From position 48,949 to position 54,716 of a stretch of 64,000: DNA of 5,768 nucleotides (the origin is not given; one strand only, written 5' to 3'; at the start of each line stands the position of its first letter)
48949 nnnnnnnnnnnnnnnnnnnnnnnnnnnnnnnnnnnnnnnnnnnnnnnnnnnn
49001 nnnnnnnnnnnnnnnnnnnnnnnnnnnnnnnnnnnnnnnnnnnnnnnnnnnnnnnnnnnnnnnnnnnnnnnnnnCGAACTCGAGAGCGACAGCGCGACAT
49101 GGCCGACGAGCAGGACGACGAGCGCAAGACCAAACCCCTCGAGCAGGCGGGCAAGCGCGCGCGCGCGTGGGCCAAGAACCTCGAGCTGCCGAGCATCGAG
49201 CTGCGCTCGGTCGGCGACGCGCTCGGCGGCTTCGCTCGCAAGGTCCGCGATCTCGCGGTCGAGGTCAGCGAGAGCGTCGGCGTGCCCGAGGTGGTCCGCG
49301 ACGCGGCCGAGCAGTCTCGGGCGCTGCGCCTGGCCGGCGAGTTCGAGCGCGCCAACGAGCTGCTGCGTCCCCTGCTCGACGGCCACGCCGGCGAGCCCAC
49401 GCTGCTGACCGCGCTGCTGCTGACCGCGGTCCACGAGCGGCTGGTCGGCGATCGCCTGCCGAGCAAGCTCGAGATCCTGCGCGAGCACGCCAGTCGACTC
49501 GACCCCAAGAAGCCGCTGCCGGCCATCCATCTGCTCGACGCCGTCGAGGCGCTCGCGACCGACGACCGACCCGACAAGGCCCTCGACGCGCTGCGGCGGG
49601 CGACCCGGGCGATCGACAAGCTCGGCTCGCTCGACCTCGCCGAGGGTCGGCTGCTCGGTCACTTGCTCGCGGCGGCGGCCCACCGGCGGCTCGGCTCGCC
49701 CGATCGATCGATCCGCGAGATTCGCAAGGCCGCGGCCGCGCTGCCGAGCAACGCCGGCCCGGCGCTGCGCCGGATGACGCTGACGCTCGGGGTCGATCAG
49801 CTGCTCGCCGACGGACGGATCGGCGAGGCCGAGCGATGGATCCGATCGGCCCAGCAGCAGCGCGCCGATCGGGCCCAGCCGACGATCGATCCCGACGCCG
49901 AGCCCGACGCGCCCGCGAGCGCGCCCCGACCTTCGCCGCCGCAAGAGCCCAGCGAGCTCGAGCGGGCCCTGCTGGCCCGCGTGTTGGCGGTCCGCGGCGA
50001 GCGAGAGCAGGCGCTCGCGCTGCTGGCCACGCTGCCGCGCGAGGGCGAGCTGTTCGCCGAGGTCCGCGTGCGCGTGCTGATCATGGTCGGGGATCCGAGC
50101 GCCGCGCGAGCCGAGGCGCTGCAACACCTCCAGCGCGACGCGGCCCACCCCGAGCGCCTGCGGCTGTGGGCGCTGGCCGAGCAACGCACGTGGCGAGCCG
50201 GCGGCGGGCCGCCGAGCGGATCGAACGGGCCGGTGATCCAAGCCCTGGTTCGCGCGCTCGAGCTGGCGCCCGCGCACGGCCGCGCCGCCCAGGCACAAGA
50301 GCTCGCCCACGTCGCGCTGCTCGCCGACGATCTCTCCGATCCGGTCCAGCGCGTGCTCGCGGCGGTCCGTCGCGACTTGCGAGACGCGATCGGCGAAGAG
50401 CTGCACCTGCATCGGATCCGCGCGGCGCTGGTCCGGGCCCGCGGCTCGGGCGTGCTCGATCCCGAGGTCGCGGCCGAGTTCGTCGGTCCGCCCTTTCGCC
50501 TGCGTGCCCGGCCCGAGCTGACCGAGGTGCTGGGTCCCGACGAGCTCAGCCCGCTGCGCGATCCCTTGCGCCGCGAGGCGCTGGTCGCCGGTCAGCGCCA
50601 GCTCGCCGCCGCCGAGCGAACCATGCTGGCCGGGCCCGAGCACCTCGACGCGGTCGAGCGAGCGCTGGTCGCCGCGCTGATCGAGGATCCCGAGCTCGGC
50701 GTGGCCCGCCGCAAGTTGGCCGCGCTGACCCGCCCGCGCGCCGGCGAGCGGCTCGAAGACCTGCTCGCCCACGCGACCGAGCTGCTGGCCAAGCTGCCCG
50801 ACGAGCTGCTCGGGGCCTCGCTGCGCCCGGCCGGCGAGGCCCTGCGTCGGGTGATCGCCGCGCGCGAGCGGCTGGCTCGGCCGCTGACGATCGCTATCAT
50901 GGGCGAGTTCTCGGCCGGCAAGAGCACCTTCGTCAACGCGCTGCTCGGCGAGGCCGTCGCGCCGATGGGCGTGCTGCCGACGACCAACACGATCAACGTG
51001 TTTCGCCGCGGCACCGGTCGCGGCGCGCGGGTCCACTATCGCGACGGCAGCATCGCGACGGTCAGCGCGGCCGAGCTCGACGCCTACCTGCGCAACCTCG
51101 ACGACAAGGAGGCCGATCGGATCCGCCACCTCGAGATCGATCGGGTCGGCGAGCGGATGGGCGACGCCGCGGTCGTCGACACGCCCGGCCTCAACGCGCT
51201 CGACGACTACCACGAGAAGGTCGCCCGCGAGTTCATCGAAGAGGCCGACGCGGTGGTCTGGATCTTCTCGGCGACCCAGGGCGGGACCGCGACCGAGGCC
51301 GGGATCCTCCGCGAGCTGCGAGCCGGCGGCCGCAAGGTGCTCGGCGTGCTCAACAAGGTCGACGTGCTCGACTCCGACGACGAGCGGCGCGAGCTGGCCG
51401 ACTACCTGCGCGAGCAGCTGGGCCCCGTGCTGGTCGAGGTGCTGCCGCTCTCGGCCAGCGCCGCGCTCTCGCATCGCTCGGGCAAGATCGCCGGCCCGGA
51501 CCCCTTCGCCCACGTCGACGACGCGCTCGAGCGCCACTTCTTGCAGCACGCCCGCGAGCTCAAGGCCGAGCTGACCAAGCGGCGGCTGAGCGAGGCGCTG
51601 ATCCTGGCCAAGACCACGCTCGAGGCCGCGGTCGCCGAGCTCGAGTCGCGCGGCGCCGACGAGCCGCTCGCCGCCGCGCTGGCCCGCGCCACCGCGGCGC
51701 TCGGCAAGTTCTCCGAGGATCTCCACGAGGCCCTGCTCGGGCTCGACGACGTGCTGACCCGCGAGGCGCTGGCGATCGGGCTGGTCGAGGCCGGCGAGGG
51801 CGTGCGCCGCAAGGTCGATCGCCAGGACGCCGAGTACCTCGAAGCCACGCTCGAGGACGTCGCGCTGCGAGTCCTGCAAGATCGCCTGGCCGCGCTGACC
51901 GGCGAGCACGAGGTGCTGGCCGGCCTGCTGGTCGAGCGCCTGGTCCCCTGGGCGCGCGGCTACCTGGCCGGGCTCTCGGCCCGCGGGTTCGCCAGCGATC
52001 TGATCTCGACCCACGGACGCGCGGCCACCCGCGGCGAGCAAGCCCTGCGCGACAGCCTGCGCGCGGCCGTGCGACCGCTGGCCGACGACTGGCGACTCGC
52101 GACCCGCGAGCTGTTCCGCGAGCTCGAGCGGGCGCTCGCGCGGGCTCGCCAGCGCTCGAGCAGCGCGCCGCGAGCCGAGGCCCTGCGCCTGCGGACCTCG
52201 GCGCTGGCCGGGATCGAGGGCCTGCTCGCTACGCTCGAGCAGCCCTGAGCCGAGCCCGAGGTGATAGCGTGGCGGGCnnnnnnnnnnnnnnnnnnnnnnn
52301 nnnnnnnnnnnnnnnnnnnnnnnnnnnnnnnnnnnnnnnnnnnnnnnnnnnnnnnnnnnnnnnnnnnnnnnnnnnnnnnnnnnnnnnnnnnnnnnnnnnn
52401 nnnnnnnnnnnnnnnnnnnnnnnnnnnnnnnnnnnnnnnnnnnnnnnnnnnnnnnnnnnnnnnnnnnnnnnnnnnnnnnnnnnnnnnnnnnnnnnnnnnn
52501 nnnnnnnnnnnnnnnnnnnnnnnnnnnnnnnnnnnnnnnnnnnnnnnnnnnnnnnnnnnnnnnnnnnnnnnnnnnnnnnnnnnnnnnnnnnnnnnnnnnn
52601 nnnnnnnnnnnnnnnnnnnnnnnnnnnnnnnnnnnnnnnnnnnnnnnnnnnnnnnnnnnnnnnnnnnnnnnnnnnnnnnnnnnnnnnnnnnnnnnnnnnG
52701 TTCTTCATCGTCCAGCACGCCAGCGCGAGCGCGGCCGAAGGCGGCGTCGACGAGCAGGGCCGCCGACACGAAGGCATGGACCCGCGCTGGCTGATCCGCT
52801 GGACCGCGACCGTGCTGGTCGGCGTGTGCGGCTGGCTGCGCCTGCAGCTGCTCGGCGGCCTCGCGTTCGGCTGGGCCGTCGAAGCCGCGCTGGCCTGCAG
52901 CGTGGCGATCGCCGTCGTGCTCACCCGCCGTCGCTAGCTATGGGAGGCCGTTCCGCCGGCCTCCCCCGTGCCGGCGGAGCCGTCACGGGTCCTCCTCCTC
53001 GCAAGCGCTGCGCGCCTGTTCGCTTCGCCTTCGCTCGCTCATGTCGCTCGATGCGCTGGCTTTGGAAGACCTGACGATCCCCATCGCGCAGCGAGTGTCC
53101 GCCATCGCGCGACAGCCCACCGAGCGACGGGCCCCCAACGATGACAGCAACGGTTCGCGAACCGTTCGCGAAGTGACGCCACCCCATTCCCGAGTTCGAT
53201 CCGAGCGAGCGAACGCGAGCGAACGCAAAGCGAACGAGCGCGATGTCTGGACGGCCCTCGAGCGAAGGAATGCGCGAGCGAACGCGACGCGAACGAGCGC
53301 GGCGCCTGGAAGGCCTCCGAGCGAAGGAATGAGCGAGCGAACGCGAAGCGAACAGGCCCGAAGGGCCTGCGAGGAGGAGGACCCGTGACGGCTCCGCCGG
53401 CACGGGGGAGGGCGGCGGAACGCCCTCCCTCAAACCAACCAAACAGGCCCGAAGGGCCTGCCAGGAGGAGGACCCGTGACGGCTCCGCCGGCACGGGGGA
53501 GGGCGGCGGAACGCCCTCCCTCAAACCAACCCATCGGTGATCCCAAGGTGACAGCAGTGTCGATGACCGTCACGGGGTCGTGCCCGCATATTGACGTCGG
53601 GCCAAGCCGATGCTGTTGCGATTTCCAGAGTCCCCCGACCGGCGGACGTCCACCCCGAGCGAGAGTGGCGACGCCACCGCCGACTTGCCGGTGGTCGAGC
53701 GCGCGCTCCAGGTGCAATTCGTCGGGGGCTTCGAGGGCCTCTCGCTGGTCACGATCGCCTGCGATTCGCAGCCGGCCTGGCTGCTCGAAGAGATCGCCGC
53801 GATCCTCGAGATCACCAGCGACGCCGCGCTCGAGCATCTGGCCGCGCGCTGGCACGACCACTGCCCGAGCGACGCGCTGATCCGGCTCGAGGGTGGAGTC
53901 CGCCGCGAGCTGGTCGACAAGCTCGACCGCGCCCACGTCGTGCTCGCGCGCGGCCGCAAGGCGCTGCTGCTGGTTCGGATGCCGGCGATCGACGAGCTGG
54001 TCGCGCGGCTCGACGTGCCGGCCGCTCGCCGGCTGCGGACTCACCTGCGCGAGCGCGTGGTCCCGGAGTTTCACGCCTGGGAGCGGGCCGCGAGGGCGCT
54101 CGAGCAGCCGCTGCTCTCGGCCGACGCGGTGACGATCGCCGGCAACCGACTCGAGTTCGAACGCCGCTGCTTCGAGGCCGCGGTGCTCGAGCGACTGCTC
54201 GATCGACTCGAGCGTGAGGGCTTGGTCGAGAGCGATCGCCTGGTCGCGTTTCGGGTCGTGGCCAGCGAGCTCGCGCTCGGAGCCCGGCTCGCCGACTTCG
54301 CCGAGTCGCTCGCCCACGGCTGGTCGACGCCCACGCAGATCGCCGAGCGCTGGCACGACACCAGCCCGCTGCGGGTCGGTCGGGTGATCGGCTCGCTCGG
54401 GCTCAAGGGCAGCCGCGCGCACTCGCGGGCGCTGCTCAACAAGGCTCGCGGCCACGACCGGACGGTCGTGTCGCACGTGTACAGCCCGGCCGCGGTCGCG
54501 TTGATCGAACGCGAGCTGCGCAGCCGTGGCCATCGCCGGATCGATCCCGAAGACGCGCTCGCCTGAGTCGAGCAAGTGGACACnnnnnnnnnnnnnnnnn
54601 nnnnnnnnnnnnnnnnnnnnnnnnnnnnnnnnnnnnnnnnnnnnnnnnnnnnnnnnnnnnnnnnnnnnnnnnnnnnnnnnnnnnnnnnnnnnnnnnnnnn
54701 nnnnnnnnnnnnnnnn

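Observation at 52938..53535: Nested cluster of a structured GC-rich repeat element: inverted copies flanking degenerate tandem units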

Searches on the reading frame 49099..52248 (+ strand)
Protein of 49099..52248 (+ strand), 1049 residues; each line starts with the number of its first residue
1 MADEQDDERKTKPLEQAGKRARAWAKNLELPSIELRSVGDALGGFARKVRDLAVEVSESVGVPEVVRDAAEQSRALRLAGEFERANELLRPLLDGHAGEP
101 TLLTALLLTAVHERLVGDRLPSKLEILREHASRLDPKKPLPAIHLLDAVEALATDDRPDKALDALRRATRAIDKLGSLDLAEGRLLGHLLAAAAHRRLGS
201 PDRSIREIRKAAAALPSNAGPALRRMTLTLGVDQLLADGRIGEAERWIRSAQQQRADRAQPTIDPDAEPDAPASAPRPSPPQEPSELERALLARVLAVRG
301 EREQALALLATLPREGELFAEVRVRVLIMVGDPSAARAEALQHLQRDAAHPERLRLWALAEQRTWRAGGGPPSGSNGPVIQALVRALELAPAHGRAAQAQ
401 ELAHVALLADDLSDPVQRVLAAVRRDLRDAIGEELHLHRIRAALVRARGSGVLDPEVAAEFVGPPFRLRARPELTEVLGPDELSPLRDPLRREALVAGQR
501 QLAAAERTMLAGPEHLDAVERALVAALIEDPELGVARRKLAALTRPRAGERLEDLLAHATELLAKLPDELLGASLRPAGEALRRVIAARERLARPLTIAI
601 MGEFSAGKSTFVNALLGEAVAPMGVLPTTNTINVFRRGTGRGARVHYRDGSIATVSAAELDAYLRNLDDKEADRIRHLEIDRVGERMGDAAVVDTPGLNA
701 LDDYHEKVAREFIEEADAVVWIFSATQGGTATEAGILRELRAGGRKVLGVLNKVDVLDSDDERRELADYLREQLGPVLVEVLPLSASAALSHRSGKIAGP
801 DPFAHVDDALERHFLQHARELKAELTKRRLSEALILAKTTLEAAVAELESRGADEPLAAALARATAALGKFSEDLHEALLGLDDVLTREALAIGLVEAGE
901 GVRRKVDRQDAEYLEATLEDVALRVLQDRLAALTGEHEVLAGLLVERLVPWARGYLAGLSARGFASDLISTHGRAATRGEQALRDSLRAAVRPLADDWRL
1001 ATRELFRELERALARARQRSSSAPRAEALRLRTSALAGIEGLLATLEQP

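Call 12: search_protein_families(library=pfam, proteins=[window:49099-52248:+], max_evalue=0.01)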
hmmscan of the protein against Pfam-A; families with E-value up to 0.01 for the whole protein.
window:49099-52248:+ (1049 aa): 5 families
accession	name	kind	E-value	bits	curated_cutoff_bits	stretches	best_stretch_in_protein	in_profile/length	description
PF00350.29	Dynamin_N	-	2.9e-24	86.4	27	1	598-754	1-168/168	Dynamin family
PF01926.29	MMR_HSR1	-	3.7e-08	33.9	21.9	1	597-753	1-113/113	50S ribosome-binding GTPase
PF00009.33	GTP_EFTU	-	1.1e-07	32.1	26.5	1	596-789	4-172/188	Elongation factor Tu GTP binding domain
PF02421.24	FeoB_N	-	8.9e-05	22.5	27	0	689-780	48-140/156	Ferrous iron transport protein B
PF03193.22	RsgA_GTPase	-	0.00088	19.6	30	0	591-621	103-132/174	RsgA GTPase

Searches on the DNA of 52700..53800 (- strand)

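Call 40: build_rna_model(alignment_id=A2, structure=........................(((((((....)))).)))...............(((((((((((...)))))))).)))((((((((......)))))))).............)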
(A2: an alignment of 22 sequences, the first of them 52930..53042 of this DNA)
Model R1 built from alignment A2 (22 sequences, 119 columns); structure: as given.
model positions 113; base pairs 26; branch points 2; effective number of sequences 1.06; information 0.589 bits per position. Calibrated on 0.2 Mb of random sequence (short: E-values are rough).
structure used (alignment columns):
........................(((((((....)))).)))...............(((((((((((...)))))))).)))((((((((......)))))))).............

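Call 41: search_with_rna_model(model_id=R1, sources=[window, L002, L003, L005, L006, L007, L008, L009, L011, L012, L013, L014, L015, L016, L017, L018, L019, L020, L021, L022, L023, L024, L025, L026, L027, L028, L029, L030, L031, L032, L033, L034, L035, L036, L037], max_evalue=1)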
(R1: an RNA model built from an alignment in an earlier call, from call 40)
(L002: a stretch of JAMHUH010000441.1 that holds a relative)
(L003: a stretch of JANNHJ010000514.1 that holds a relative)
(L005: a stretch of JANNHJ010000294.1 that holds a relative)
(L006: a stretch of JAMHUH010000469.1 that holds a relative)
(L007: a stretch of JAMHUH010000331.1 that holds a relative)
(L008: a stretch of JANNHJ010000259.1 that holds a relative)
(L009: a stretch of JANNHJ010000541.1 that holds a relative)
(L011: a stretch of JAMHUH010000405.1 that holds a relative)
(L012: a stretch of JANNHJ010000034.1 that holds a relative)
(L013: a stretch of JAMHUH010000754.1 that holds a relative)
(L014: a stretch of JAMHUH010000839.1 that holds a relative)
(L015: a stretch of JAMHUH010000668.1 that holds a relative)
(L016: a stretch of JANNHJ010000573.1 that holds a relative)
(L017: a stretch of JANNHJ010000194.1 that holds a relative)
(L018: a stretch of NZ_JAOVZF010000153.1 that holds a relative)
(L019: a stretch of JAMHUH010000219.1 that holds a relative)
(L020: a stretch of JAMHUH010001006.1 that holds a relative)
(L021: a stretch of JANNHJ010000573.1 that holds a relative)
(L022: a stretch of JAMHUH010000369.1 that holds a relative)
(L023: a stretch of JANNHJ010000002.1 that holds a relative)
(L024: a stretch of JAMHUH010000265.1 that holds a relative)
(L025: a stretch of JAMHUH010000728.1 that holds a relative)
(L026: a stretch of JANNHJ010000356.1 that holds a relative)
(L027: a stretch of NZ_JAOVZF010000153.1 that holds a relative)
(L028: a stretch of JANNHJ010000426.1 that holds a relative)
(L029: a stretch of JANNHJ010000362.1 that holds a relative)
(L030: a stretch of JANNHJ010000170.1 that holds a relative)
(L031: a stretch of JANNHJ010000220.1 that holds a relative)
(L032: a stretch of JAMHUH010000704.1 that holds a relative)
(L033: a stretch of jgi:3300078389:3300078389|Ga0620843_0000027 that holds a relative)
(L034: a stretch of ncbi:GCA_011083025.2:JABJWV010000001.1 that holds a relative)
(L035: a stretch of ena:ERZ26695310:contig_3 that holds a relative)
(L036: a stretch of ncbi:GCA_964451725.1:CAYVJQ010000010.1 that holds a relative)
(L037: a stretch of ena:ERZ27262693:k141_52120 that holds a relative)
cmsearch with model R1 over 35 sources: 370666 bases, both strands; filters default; matches with E-value up to 1: 51.
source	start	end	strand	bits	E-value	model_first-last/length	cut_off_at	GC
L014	4348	4460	+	134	3.8e-34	1-113/113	no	0.65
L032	3090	3202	+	133.4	5.4e-34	1-113/113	no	0.67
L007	3559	3671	+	133.2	6.1e-34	1-113/113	no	0.65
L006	2890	3002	+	133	6.8e-34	1-113/113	no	0.66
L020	6970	7082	+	132.6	9e-34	1-113/113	no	0.65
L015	2474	2586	+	128.9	9e-33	1-113/113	no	0.66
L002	3421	3532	-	128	1.6e-32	1-113/113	no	0.65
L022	2401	2513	+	124.3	1.6e-31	1-113/113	no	0.65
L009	22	135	-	123.7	2.4e-31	1-113/113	no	0.74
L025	199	313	+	122.7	4.3e-31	1-113/113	no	0.66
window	53329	53441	+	121.2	1.2e-30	1-113/113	no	0.71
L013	16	129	-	121.1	1.3e-30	1-113/113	no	0.68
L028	42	155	-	119.8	2.8e-30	1-113/113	no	0.71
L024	7500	7613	+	118.7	5.6e-30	1-113/113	no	0.68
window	52930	53042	-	118.1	8.1e-30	1-113/113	no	0.72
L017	5889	6003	+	116.8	1.9e-29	1-113/113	no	0.72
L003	6305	6418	-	115.3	4.7e-29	1-113/113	no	0.73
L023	2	115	+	112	3.6e-28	1-113/113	no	0.78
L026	1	100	-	110.4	1e-27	1-100/113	3'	0.76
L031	1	114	-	106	1.6e-26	1-113/113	no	0.72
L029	1446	1561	+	103.9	5.8e-26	1-113/113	no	0.72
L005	2724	2833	+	101.3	3.1e-25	1-113/113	no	0.68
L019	5511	5611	-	100.3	5.7e-25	1-113/113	no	0.7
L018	973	1064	+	70.2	9.3e-17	24-113/113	no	0.74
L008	1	66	+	67.1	6.4e-16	48-113/113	5'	0.79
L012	99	188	-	65.7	1.5e-15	1-113/113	no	0.73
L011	7215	7314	-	55.5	9.1e-13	1-113/113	no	0.7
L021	6684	6782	+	54.8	1.5e-12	1-113/113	no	0.69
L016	530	628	+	50.1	2.8e-11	1-113/113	no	0.71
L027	5261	5359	-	33.6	9e-07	1-113/113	no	0.67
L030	1298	1468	-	26.4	7.9e-05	1-113/113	no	0.67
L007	3506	3540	+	23.5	0.0005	1-113/113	no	0.6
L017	5832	5861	+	22.8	0.00075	1-113/113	no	0.63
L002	3533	3560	-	22.6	0.00085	1-113/113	no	0.57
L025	146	181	+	20.8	0.0028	1-113/113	no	0.56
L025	93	128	+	18.5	0.011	1-113/113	no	0.53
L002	3610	3642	-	15.7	0.066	1-113/113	no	0.67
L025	6297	6439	+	14.4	0.15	1-113/113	no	0.69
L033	6114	6256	-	14.1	0.18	1-113/113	no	0.63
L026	23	47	+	14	0.19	54-78/113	no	0.92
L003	6339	6364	+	13.9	0.2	53-78/113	no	0.85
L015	2539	2631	-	13.6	0.25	1-113/113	no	0.67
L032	3010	3049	+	13.4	0.27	1-113/113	no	0.57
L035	16947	17046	+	13.4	0.28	1-113/113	no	0.69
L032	1624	1738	-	11.9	0.71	1-113/113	no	0.64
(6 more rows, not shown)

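Call 73: search_with_rna_model(model_id=R1, source=window, start=52700, end=53800, filters=off, max_evalue=1)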
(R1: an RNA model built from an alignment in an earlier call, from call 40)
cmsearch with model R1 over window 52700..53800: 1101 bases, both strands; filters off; matches with E-value up to 1: 13.
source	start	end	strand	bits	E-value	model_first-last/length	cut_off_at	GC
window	53329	53441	+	121.1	3.6e-33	1-113/113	no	0.71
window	52930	53042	-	118.1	2.4e-32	1-113/113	no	0.72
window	53442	53532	+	83.3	7.5e-23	23-113/113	no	0.74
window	53270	53328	+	20.1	1.3e-05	1-113/113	no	0.71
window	53406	53460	-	16.3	0.00014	25-101/113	no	0.69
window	53211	53245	+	12.6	0.0014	1-113/113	no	0.63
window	52964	52989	+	10.7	0.0046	53-78/113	no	0.85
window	53473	53498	-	10.7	0.0046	53-78/113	no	0.85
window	53383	53405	-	7.2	0.042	55-77/113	no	0.83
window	53353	53369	-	5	0.16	25-41/113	no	0.76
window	53499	53518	-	3.8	0.36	80-99/113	no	0.8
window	53002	53018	+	2.3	0.91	25-41/113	no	0.76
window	52831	52845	+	2.2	0.97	59-73/113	no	0.8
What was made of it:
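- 52935..53065 (+): Copy A, a full type-1 unit read 5'->3' on the + strand. Modules: TAG + CTAT; HP3 52942-52965; HP2 52965-52989; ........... 52990-53000; HP1 53002-53018; TTCGC box 53019-53042; tail 53043-53065. Ends are good to about +/-3 nt. CM hit of 118 bits over model positions 1-113 (calls 41, 73).
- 53329..53443 (-): Copy B, a full type-1 unit read on the - strand. Modules: box 53329-53352; HP1 53353-53369; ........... 53371-53381; HP2 53382-53406; HP3 53406-53429; T-rich linker 53430-53443. CM hit of 121 bits, positions 1-113 (calls 41, 73).
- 53444..53534 (-): Copy C, a 91-nt unit without a box, in tandem with B. Modules: HP1 53444-53460; HP2 53473-53497; HP3 53497-53520; terminal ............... 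CM hit of 83 bits, positions 23-113, with filters off (call 73).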

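Call 82: search_dna_similar(query=window:52938-53535:+, collection=plasmids, mode=distant, max_evalue=0.001, max_rows=10)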
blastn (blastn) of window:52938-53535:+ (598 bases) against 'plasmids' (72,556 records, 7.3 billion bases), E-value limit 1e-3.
No match.

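Call 83: search_dna_similar(query=window:52938-53535:+, collection=phages, mode=distant, max_evalue=0.001, max_rows=10)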
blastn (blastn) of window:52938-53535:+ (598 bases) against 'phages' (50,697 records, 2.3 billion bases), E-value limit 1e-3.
No match.
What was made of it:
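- Tried and rejected: blastn of the whole cluster against plasmids and phages gave no match (calls 82, 83).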

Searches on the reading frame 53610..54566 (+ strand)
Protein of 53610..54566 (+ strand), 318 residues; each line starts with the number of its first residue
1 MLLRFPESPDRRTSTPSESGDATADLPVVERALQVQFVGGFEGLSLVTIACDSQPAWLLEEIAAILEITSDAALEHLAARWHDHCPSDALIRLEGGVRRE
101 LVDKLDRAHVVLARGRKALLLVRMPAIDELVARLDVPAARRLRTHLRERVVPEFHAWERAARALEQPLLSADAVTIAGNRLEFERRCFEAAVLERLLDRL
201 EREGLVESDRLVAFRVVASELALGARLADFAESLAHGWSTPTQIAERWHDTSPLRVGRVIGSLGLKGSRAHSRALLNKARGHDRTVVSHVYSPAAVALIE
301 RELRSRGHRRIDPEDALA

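Call 12: search_protein_families(library=pfam, proteins=[window:53610-54566:+], max_evalue=0.01)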
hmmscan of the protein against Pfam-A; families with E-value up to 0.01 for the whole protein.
window:53610-54566:+ (318 aa): 0 families

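Call 15: find_encoding_contigs(protein=window:53610-54566:+, flank=10000, max_places=10)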
Protein window:53610-54566:+ (318 aa): no gene with exactly this product is on record in the collection.
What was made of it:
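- Tried and rejected: An exact look-up of the 318-aa neighbour in the contig index found nothing on record (call 15).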

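Call 55: search_protein_families(library=pfam, proteins=[window:53610-54566:+], max_evalue=5)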
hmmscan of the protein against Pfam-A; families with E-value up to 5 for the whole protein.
window:53610-54566:+ (318 aa): 1 family
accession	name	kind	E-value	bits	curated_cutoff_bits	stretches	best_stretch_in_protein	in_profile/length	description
PF02498.22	Bro-N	-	0.24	12.5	25.6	1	48-152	4-96/96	BRO family, N-terminal domain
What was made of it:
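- Checked: Second, the 'Bro-N' label for the downstream gene rests on a sub-threshold hit only (E = 0.24, 12.5 bits against a cut-off of 25.6; call 55).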

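Call 56: search_protein_families(library=phrogs, proteins=[window:53610-54566:+], max_evalue=0.1)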
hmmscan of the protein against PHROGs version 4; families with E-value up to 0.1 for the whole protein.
window:53610-54566:+ (318 aa): 0 families
